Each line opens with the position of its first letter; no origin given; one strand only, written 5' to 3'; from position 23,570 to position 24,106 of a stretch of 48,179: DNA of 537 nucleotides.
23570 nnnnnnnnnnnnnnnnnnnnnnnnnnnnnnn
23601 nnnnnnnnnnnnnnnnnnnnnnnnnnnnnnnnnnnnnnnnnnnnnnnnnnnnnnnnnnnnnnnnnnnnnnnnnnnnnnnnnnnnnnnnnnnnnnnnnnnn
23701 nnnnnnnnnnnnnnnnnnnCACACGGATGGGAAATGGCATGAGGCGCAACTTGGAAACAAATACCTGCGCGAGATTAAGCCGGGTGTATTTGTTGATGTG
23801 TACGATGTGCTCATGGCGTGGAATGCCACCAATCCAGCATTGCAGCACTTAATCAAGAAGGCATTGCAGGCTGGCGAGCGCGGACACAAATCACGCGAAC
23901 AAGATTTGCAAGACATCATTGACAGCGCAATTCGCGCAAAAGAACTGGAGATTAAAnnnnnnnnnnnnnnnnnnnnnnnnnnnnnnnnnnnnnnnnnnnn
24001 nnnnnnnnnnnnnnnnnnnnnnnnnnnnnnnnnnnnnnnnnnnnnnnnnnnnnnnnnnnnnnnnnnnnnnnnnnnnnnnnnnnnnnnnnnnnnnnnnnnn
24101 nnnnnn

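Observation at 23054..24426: Island C: plus-strand cassette of unknown genes between head and lysis genes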

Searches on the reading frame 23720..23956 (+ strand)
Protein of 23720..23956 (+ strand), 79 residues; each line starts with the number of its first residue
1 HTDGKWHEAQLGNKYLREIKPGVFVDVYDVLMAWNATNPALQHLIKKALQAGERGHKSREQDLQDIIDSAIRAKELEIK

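Call 13: search_protein_families(library=pfam, proteins=[window:23720-23956:+], max_evalue=10)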
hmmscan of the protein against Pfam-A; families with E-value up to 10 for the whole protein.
window:23720-23956:+ (79 aa): 0 families

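Call 69: search_dna_similar(query=window:23750-23956:+, collection=phages, mode=protein, max_rows=60, rows=spread, max_evalue=0.001)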
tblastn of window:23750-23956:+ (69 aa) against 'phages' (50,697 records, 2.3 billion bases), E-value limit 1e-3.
Records with a match: 769; places in all: 773; records where one place covers at least 80% of the query: 627.
Best place of each record, by identity: 95-99% 19; 90-95% 17; 60-80% 100; <60% 633.
By first word of the organism name: Salmonella 369; Escherichia 192; Acinetobacter 46; Klebsiella 24; Vibrio 23; Aeromonas 19; Stenotrophomonas 14; Pseudomonas 13; Proteus 12; Enterobacteria 10; and 19 more.
By host as written in the record: Escherichia coli 73; Salmonella enterica subsp. enterica serovar Enteritidis 59; Salmonella enterica 51; Salmonella enterica subsp. enterica serovar Typhimurium 48; - 44; Escherichia coli DSM 12242 43; Salmonella sp. 38; Acinetobacter baumannii 22; and 184 more.
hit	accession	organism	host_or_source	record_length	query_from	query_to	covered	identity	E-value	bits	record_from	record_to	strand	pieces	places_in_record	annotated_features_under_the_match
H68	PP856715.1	Salmonella phage vB_STmST19_KE13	Salmonella enterica subsp. enterica ...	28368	3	69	97%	97.0%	4e-37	135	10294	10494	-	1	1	hypothetical protein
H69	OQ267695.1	Salmonella phage Pu29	Salmonella enterica subsp. enterica ...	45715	3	69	97%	95.5%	2e-36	133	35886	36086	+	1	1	hypothetical protein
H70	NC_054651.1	Escherichia phage C1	Escherichia coli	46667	3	69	97%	92.5%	4e-36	132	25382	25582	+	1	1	hypothetical protein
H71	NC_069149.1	Salmonella phage vB_SenTO17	Salmonella enterica subsp. enterica ...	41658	3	67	94%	75.4%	4e-26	104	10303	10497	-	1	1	hypothetical protein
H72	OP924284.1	Salmonella phage vB_St_LL_sp9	Salmonella enterica subsp. enterica ...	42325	2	67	96%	74.2%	5e-26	103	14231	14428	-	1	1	record has no annotation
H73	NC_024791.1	Vibrio phage ICP2_2013_A_Haiti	Vibrio cholerae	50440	3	69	97%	62.7%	1e-17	80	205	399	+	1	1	hypothetical protein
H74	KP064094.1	Escherichia phage CAjan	Escherichia coli K12 MG1655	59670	12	67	81%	73.2%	6e-19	84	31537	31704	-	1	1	hypothetical protein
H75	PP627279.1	Escherichia phage KS_A8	Escherichia coli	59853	13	67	80%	74.5%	3e-18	82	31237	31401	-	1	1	hypothetical protein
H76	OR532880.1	Klebsiella phage RCIP0086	Klebsiella pneumoniae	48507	3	66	93%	62.5%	5e-17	78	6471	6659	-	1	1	hypothetical protein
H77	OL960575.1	Escherichia phage vB_EcoS_SA80RD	Escherichia coli O17:H18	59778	13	67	80%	72.7%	4e-18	81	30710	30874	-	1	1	hypothetical protein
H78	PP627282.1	Escherichia phage KS_S4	Escherichia coli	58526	13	67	80%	72.7%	2e-17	79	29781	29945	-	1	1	hypothetical protein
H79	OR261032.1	Aeromonas phage ST4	Aeromonas hydrophila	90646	12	66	80%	63.6%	2e-13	68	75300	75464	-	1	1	hypothetical protein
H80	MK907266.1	Escherichia phage vB_EcoS-26174IV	Escherichia coli DSM 12242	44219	3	66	93%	52.9%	1e-9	57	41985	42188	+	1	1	record has no annotation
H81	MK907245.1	Escherichia phage vB_EcoS-2006III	Escherichia coli DSM 12242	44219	3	66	93%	52.9%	1e-9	57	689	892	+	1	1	hypothetical protein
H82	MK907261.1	Escherichia phage vB_EcoS-26047I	Escherichia coli DSM 12242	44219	3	66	93%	52.9%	1e-9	57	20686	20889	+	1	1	hypothetical protein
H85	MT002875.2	Pseudoalteromonas phage AL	Pseudoalteromonas marina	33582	2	66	94%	47.8%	2e-6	48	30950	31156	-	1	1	hypothetical protein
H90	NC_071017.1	Stenotrophomonas phage Salva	Stenotrophomonas maltophilia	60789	3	66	93%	43.1%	2e-9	57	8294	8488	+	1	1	hypothetical protein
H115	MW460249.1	Pseudomonas phage Itty13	Pseudomonas aeruginosa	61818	5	66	90%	41.9%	4e-8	53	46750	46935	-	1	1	hypothetical protein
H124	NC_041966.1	Acinetobacter phage WCHABP1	Acinetobacter baumannii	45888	5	66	90%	38.7%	1e-7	52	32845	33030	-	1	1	hypothetical protein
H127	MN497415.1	Vibrio phage vB_VhaM_VH-8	Vibrio harveyi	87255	5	62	84%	31.0%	2e-4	42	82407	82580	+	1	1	hypothetical protein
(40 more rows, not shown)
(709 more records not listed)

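Call 70: get_annotated_region(hit=H127, flank=1200)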
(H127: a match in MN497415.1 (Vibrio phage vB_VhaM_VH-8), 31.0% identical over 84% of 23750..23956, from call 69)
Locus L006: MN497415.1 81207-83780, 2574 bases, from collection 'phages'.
description: Vibrio phage vB_VhaM_VH-8, complete genome.
organism: Vibrio phage vB_VhaM_VH-8 (NCBI taxid 2660693)
taxonomy: Viruses; Duplodnaviria; Heunggongvirae; Uroviricota; Caudoviricetes
host: Vibrio harveyi; source: sewage of seafood market; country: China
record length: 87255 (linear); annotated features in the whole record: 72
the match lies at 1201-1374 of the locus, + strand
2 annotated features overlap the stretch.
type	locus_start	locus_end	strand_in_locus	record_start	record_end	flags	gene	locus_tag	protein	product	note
CDS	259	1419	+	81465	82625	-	-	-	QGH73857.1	hypothetical protein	hypothetical protein YD_62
CDS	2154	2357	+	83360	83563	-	-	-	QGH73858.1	hypothetical protein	hypothetical protein AGC_0067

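Call 71: get_annotated_region(hit=H124, flank=1200)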
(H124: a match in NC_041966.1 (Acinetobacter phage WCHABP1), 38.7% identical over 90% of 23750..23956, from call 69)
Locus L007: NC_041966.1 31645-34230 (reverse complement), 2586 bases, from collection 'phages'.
description: Acinetobacter phage WCHABP1, complete genome.
organism: Acinetobacter phage WCHABP1 (NCBI taxid 1983409)
taxonomy: Viruses; Duplodnaviria; Heunggongvirae; Uroviricota; Caudoviricetes; Obolenskvirus; Obolenskvirus WCHABP1
host: Acinetobacter baumannii; source: -; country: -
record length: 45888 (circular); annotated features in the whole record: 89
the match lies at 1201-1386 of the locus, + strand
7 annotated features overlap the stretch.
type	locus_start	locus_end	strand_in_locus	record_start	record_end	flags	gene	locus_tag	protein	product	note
CDS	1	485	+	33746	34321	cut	-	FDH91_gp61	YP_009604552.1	hypothetical protein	-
CDS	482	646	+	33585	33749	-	-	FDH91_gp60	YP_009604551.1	hypothetical protein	-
CDS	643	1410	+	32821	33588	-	-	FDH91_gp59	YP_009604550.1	hypothetical protein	-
CDS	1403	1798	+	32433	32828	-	-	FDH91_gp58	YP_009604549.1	hypothetical protein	-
CDS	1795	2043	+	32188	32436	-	-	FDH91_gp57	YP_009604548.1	hypothetical protein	-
CDS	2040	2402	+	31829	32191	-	rusA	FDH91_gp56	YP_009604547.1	RusA family crossover junction endodeoxyribonuclease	RusA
CDS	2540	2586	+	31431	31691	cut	-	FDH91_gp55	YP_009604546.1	hypothetical protein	-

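Call 72: get_annotated_region(hit=H115, flank=1200)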
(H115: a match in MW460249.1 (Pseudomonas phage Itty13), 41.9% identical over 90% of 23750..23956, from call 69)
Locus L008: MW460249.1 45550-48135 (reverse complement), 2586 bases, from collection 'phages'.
description: Pseudomonas phage Itty13, complete genome.
organism: Pseudomonas phage Itty13 (NCBI taxid 2805750)
taxonomy: Viruses; Duplodnaviria; Heunggongvirae; Uroviricota; Caudoviricetes; Ittyvirus; Ittyvirus itty13
host: Pseudomonas aeruginosa; source: sewage sample; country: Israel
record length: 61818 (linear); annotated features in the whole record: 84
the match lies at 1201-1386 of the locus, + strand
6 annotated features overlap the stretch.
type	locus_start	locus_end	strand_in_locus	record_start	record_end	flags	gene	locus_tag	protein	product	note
CDS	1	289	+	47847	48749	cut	-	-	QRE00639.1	DNA recombination-dependent growth factor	DNA recombination-dependent growth factor RdgC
CDS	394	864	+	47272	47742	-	-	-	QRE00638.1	hypothetical protein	-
CDS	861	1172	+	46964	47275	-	-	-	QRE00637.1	hypothetical protein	-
CDS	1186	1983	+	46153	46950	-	-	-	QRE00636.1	hypothetical protein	-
CDS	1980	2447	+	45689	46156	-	-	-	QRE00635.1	hypothetical protein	-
CDS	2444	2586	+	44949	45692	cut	-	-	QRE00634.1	hypothetical protein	-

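Call 73: get_annotated_region(hit=H90, flank=1200)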
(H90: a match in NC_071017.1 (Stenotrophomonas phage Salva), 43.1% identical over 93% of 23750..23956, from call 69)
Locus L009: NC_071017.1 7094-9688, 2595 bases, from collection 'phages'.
description: Stenotrophomonas phage Salva, complete genome.
organism: Stenotrophomonas phage Salva (NCBI taxid 2801524)
taxonomy: Viruses; Duplodnaviria; Heunggongvirae; Uroviricota; Caudoviricetes; Beaumontvirinae; Salvavirus; Salvavirus salva
host: Stenotrophomonas maltophilia; source: soil sample; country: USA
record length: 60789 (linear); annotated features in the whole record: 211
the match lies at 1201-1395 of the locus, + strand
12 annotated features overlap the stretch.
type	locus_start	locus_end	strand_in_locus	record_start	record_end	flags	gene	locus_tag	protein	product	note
CDS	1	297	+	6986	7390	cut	-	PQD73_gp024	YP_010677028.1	hypothetical protein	-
regulatory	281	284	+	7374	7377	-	-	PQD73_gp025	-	ribosome_binding_site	-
CDS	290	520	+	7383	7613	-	-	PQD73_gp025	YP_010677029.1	ATP-dependent protease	-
regulatory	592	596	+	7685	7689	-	-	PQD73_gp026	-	ribosome_binding_site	-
CDS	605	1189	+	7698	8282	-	-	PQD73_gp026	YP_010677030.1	hypothetical protein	-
regulatory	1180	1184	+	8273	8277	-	-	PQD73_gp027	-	ribosome_binding_site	-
CDS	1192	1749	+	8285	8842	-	-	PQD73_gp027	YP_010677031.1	hypothetical protein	-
regulatory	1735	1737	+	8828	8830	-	-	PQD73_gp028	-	ribosome_binding_site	-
CDS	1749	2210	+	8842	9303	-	-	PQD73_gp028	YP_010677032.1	RusA-like Holliday junction resolvase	-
regulatory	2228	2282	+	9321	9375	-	-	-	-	terminator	-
regulatory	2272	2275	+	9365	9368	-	-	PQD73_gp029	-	ribosome_binding_site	-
CDS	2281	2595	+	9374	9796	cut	-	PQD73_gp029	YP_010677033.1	peptidase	-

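Call 74: get_annotated_region(hit=H85, flank=1200)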
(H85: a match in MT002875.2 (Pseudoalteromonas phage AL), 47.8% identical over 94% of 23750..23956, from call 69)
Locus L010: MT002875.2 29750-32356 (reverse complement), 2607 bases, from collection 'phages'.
description: Pseudoalteromonas phage AL, complete genome.
organism: Pseudoalteromonas phage AL (NCBI taxid 2712933)
taxonomy: Viruses; Duplodnaviria; Heunggongvirae; Uroviricota; Caudoviricetes
host: Pseudoalteromonas marina; source: -; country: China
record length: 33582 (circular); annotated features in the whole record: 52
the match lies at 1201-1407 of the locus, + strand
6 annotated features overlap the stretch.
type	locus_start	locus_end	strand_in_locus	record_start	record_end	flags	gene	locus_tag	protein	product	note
CDS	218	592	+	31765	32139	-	-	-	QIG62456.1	hypothetical protein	-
CDS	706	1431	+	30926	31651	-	-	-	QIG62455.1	hypothetical protein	-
CDS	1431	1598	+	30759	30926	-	-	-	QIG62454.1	hypothetical protein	-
CDS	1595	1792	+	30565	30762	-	-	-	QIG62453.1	hypothetical protein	-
CDS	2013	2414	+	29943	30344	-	-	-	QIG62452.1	terminase small subunit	-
CDS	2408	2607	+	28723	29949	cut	-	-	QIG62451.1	terminase large subunit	-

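Call 75: search_protein_families(library=pfam, proteins=[L006:259-1416:+, L007:643-1407:+, L008:1186-1980:+, L009:1192-1746:+, L010:706-1428:+], max_evalue=10)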
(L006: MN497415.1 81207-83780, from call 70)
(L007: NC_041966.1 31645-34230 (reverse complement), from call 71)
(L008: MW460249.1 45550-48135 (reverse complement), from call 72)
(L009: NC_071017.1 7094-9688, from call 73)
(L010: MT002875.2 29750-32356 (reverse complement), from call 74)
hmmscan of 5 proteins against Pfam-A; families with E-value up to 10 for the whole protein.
L006:259-1416:+ (386 aa): 3 families
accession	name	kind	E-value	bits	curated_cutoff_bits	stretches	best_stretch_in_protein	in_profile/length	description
PF03501.21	S10_plectin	-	0.011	16.2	26.9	1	101-158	3-61/93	Plectin/S10 domain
PF18433.6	DUF5610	-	0.1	13.5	26.4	1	169-202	61-94/117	Domain of unknown function (DUF5610)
PF09811.14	Yae1_N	-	0.12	12.6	27.5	1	76-91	13-28/39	Essential protein Yae1, N terminal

L007:643-1407:+ (255 aa): 2 families
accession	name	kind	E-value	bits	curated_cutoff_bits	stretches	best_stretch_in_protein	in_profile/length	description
PF07676.18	PD40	-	0.055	13.9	20.9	1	9-21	18-30/38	WD40-like Beta Propeller Repeat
PF15163.11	Meiosis_expr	-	0.16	13.1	27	1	86-111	48-73/75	Meiosis-expressed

L008:1186-1980:+ (265 aa): 1 family
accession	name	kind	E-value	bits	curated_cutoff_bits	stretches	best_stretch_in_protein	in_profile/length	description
PF14803.11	Zn_ribbon_Nudix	-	0.01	16.2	25.6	1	144-156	17-29/34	Nudix N-terminal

L009:1192-1746:+ (185 aa): 1 family
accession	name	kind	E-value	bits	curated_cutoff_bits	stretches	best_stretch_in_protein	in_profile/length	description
PF17435.7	CT_584-like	-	0.28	11.3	25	1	13-64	121-174/183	CT_584-like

L010:706-1428:+ (241 aa): 2 families
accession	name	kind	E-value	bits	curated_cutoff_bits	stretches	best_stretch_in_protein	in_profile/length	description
PF04212.24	MIT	-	0.32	11.6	30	1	56-73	10-27/66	MIT (microtubule interacting and transport) domain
PF13181.12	TPR_8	-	0.44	11.3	25.7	1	217-234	13-30/34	Tetratricopeptide repeat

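Call 76: search_protein_families(library=phrogs, proteins=[L006:1171-1416:+, L007:1171-1407:+, L008:1186-1440:+, L009:1192-1440:+, L010:1171-1428:+, L006:259-1416:+, L007:643-1407:+, L008:1186-1980:+, L009:1192-1746:+, L010:706-1428:+], max_evalue=0.05)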
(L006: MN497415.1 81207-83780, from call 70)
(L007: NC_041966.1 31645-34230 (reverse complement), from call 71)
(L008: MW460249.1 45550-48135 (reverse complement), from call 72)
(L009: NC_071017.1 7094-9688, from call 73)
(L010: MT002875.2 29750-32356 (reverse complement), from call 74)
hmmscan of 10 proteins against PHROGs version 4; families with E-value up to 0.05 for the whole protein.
L006:1171-1416:+ (82 aa): 6 families
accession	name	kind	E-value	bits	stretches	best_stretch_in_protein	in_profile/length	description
phrog_2452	-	unknown function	3e-28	100.4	1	6-78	149-221/235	-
phrog_13223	-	unknown function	1.1e-20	75.3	1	6-75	170-239/243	-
phrog_17613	-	other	5.4e-08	34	1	6-70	172-237/246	ATPase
phrog_35158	-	unknown function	9.7e-06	26.4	1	7-68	144-204/209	-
phrog_23361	-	unknown function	1.4e-05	26.2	1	20-68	121-169/181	-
phrog_18443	-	unknown function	2e-05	25.2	1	20-75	196-251/253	-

L007:1171-1407:+ (79 aa): 6 families
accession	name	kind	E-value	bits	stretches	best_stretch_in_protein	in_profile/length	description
phrog_13223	-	unknown function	8.3e-44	151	1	2-79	166-243/243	-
phrog_2452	-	unknown function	1.9e-33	117.5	1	5-78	148-221/235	-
phrog_17613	-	other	2e-13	51.8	1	17-75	184-242/246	ATPase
phrog_18443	-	unknown function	6.6e-13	49.7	1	20-75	196-251/253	-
phrog_35158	-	unknown function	1.1e-08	35.9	1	11-71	148-207/209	-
phrog_23361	-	unknown function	5.6e-08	34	1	21-74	122-175/181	-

L008:1186-1440:+ (85 aa): 6 families
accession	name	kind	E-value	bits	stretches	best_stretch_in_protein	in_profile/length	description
phrog_2452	-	unknown function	3.3e-33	116.7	1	1-72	149-220/235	-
phrog_13223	-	unknown function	3.1e-27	96.7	1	2-71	171-240/243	-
phrog_17613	-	other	5.5e-11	43.9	1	14-66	186-238/246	ATPase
phrog_18443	-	unknown function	2.4e-10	41.3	1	13-67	194-248/253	-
phrog_35158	-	unknown function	3e-09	37.8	1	4-65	146-206/209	-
phrog_23361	-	unknown function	3.7e-08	34.6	1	16-62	122-168/181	-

L009:1192-1440:+ (83 aa): 6 families
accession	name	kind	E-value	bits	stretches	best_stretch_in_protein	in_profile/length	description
phrog_2452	-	unknown function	2.3e-30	107.3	1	2-75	150-222/235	-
phrog_13223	-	unknown function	6e-24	86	1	3-72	172-240/243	-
phrog_17613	-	other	6.6e-11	43.6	1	15-70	187-241/246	ATPase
phrog_35158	-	unknown function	4.5e-10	40.5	1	5-68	147-208/209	-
phrog_18443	-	unknown function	1e-09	39.3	1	15-71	196-251/253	-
phrog_23361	-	unknown function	4.5e-09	37.5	1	15-66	121-171/181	-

L010:1171-1428:+ (86 aa): 6 families
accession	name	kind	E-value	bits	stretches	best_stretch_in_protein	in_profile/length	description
phrog_17613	-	other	9.8e-36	124.9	1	5-85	165-245/246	ATPase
phrog_2452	-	unknown function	8.1e-29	102.3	1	11-84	151-220/235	-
phrog_13223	-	unknown function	1.1e-12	49.1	1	10-80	171-237/243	-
phrog_35158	-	unknown function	2.1e-11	44.9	1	10-79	144-208/209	-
phrog_23361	-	unknown function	4.3e-11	44.1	1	13-85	103-179/181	-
phrog_18443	-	unknown function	1e-10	42.5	1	25-79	194-248/253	-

L006:259-1416:+ (386 aa): 7 families
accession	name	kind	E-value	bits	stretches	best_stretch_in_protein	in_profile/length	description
phrog_2452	-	unknown function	5.5e-28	99.6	1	279-381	118-220/235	-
phrog_13223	-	unknown function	2.8e-20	74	1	287-379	150-239/243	-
phrog_17613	-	other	3.1e-09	38.1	1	269-374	123-237/246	ATPase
phrog_23361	-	unknown function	6.3e-05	24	1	292-372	91-169/181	-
phrog_35158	-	unknown function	7.2e-05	23.5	1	307-372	140-204/209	-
phrog_18443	-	unknown function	0.00024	21.7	1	324-379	196-251/253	-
phrog_26142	-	unknown function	0.0041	18.2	0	174-197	38-61/73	-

L007:643-1407:+ (255 aa): 8 families
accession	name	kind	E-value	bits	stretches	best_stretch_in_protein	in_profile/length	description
phrog_13223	-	unknown function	1.7e-119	398.8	1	13-255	2-243/243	-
phrog_2452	-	unknown function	2.8e-32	113.6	1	180-254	147-221/235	-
phrog_17613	-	other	8.9e-13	49.7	1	181-250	171-241/246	ATPase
phrog_18443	-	unknown function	7.7e-12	46.2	1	197-251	197-251/253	-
phrog_35158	-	unknown function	9.8e-08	32.9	1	187-247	148-207/209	-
phrog_23361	-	unknown function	7.4e-07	30.3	1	197-249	122-174/181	-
phrog_23238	-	unknown function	3.7e-06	27.8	1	81-116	3-38/196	-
phrog_14292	-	unknown function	0.035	15.4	0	70-110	9-49/82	-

L008:1186-1980:+ (265 aa): 9 families
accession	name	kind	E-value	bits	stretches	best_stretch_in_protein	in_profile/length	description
phrog_2452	-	unknown function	4.8e-32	112.9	1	1-71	149-219/235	-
phrog_13223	-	unknown function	3.8e-26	93.2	1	2-71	171-240/243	-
phrog_17613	-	other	5.8e-10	40.5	1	14-66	186-238/246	ATPase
phrog_18443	-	unknown function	2.7e-09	37.8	1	14-67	195-248/253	-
phrog_35158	-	unknown function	2.5e-08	34.8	1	5-65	147-206/209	-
phrog_20561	-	unknown function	1e-07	32.1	1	198-260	186-252/397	-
phrog_23361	-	unknown function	3e-07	31.6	1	16-61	122-167/181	-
phrog_1972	-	unknown function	0.00093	19.9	1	204-261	41-106/160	-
phrog_21375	-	unknown function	0.012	16.8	1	202-238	8-46/189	-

L009:1192-1746:+ (185 aa): 6 families
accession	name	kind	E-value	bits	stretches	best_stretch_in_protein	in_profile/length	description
phrog_2452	-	unknown function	1.6e-29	104.6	1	2-76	150-223/235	-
phrog_13223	-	unknown function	4.7e-23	83.1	1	3-72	172-240/243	-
phrog_17613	-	other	4.6e-10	40.8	1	15-70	187-241/246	ATPase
phrog_35158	-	unknown function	2.3e-09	38.2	1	5-68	147-208/209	-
phrog_18443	-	unknown function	6.1e-09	36.7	1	15-71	196-251/253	-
phrog_23361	-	unknown function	2.4e-08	35.1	1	15-66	121-171/181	-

L010:706-1428:+ (241 aa): 7 families
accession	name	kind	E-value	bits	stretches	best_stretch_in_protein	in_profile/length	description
phrog_17613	-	other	2.7e-111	372.4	1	1-240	2-245/246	ATPase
phrog_2452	-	unknown function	5.6e-28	99.6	1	165-239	150-220/235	-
phrog_13223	-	unknown function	7.5e-12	46.4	1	166-235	172-237/243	-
phrog_35158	-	unknown function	1e-10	42.6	1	160-234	139-208/209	-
phrog_23361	-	unknown function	4.1e-10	40.9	1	168-240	103-179/181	-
phrog_18443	-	unknown function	8.5e-10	39.5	1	181-233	195-247/253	-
phrog_24713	-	unknown function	0.046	15.5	0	33-79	8-51/88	-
